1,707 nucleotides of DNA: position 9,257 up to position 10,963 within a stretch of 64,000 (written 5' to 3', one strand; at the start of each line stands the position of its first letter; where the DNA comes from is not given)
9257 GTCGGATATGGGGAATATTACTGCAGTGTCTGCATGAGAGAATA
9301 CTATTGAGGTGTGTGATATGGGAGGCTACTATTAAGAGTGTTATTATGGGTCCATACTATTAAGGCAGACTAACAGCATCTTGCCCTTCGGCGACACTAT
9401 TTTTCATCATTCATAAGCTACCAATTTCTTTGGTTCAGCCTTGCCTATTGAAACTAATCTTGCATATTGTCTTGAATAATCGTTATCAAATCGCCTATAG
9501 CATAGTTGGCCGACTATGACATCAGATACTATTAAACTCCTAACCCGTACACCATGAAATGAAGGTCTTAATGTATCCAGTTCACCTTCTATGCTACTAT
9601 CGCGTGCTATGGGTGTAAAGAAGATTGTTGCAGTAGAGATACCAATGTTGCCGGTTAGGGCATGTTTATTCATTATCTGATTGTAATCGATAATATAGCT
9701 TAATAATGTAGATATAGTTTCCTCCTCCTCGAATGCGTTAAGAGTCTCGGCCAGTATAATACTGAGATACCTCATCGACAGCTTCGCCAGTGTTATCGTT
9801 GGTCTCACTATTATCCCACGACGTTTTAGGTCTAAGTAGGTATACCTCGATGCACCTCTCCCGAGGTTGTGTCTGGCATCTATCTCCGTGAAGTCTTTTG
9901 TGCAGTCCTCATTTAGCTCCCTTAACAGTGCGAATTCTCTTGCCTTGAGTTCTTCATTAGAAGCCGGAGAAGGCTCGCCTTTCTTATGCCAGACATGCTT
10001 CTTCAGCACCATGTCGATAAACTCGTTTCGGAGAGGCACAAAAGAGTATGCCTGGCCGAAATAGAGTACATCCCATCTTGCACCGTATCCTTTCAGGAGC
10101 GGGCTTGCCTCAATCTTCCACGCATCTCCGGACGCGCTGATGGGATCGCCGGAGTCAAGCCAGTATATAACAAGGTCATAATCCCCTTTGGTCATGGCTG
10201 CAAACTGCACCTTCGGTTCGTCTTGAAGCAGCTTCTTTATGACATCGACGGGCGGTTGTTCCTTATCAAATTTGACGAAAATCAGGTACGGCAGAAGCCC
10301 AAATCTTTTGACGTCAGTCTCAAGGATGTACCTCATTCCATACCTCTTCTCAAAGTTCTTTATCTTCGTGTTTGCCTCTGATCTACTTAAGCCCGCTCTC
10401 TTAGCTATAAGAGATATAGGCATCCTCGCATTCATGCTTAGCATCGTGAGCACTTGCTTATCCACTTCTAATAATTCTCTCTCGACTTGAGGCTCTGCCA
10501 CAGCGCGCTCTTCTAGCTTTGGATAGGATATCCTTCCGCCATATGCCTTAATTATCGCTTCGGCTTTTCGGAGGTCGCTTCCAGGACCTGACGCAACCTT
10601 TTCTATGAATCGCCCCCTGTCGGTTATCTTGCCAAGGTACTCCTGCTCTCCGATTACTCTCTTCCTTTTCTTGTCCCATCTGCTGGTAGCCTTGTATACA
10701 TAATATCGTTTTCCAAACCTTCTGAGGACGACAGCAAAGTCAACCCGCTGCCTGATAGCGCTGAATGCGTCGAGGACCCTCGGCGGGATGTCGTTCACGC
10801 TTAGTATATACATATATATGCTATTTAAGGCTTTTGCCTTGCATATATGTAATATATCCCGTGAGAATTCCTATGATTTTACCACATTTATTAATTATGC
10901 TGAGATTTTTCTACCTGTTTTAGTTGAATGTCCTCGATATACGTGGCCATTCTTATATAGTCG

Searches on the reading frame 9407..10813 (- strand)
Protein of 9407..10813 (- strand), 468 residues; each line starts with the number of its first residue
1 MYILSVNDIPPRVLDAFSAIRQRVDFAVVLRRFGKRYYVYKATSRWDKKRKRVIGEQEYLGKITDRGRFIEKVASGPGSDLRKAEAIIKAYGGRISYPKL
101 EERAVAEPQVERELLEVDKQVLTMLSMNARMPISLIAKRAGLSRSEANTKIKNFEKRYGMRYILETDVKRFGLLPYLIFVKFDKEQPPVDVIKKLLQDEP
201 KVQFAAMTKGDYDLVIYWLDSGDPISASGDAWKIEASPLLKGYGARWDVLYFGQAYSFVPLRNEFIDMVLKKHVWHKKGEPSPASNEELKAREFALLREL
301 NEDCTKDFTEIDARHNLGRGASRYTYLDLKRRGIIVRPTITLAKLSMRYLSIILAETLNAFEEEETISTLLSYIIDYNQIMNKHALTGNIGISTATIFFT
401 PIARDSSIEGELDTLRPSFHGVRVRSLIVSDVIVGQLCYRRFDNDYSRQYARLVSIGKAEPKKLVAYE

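Call 40: find_encoding_contigs(protein=window:9407-10813:-, flank=10000, max_places=1)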
Protein window:9407-10813:- (468 aa): 3 contigs read that carry it; 1 place shown.
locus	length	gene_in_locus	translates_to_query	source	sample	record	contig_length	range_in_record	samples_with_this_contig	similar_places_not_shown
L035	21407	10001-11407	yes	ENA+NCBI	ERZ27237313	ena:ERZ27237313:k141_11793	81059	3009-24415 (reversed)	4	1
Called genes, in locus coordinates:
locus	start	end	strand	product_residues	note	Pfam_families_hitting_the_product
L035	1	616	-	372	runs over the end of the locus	PF05833:NFACT_N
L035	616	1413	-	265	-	PF01884:PcrB, PF00478:IMPDH (faint), PF05690:ThiG (weak), PF00977:His_biosynth, PF03060:NMO (weak)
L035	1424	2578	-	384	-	PF01073:3Beta_HSD, PF01370:Epimerase, PF02719:Polysacc_synt_2, PF04321:RmlD_sub_bind, PF05368:NmrA, PF07993:NAD_binding_4, PF13460:NAD_binding_10, PF16363:GDP_Man_Dehyd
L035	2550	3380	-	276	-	-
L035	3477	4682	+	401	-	PF01142:TruD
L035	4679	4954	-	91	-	-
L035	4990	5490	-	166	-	-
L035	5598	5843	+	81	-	PF10049:DUF2283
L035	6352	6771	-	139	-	-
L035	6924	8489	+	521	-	PF13641:Glyco_tranf_2_3, PF00535:Glycos_transf_2, PF13632:Glyco_trans_2_3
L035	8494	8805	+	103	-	PF04242:DUF424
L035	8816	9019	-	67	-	-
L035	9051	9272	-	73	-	-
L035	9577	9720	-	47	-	-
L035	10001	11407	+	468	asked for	PF13404:HTH_AsnC-type (faint)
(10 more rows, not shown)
